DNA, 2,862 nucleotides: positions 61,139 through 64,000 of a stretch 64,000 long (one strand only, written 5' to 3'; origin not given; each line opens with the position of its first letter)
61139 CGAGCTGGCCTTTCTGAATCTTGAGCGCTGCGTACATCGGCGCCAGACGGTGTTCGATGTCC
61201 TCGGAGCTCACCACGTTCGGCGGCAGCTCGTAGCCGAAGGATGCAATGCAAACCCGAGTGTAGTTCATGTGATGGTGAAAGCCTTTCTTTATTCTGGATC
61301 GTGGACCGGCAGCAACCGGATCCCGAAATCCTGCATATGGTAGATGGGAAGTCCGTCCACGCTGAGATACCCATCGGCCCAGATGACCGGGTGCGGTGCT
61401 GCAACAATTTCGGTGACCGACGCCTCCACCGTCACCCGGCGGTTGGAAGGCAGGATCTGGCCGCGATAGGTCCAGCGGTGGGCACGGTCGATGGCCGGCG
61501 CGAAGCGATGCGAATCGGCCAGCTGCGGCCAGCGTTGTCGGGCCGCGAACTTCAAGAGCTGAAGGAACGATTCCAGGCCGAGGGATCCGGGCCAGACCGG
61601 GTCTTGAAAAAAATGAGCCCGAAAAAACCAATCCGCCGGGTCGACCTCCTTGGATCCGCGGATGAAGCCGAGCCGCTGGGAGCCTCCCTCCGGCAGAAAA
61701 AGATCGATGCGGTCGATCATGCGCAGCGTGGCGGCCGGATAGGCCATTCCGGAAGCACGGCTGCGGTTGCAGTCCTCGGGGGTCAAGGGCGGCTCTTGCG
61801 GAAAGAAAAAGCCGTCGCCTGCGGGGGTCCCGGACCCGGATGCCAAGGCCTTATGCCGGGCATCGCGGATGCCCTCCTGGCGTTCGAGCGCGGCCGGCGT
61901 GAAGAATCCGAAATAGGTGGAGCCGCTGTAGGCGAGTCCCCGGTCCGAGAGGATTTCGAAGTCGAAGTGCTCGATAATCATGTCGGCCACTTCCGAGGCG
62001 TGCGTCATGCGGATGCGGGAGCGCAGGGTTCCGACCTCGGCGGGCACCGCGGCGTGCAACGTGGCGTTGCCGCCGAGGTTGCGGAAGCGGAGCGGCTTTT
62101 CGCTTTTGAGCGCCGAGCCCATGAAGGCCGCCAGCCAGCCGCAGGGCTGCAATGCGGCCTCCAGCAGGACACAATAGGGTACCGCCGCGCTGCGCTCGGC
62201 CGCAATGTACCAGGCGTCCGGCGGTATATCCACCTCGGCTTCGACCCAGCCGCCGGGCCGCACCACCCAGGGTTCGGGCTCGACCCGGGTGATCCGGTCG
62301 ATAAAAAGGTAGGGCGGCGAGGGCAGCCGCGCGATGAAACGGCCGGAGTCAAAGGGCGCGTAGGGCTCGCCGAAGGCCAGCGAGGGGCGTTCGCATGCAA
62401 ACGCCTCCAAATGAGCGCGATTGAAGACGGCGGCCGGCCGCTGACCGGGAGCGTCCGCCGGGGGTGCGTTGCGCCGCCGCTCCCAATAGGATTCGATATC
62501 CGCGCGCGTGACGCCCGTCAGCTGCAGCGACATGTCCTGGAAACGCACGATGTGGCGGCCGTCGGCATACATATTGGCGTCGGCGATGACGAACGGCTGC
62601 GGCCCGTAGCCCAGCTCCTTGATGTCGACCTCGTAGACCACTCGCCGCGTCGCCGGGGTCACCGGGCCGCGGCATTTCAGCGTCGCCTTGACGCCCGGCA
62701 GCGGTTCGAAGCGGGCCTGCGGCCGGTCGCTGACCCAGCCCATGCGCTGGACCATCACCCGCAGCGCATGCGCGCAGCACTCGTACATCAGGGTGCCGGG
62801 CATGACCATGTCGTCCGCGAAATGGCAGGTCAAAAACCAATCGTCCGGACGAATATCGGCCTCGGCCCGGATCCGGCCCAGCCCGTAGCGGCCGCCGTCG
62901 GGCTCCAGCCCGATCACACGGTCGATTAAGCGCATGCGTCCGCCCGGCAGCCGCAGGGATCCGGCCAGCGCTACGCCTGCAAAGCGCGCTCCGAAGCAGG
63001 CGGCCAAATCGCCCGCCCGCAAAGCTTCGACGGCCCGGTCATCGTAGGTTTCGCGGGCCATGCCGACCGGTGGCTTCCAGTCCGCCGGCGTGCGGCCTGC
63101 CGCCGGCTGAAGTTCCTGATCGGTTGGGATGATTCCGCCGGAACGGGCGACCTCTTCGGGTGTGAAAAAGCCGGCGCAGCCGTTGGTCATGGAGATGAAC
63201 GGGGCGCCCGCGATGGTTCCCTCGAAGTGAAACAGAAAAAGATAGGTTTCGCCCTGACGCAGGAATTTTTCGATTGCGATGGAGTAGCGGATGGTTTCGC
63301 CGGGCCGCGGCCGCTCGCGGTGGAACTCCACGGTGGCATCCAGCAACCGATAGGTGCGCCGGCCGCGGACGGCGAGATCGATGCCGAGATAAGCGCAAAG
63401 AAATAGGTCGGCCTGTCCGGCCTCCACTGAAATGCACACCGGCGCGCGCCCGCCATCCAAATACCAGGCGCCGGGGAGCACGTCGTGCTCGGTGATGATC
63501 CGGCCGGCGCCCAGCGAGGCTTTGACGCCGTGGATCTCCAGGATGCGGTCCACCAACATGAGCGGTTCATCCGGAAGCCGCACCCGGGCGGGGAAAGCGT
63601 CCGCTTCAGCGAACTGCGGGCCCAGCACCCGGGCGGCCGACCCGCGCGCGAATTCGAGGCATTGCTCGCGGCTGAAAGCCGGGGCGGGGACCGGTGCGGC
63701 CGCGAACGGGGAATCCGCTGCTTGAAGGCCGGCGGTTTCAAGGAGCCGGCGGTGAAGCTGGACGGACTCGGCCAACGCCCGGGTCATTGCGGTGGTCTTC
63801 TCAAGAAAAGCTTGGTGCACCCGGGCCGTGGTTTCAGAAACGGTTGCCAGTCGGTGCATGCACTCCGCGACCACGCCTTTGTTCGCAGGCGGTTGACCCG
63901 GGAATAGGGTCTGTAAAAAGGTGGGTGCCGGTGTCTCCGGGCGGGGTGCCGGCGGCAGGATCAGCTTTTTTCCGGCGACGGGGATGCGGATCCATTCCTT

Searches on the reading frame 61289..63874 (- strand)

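Call 101: search_protein_families(library=pfam, proteins=[window:61289-63874:-], max_evalue=0.0001)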
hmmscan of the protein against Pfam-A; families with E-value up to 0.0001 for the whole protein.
window:61289-63874:- (861 aa): 1 family
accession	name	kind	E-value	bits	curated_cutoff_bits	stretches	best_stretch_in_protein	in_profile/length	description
PF07977.19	FabA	-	7.7e-83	275.4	23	2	309-445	1-137/138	FabA-like domain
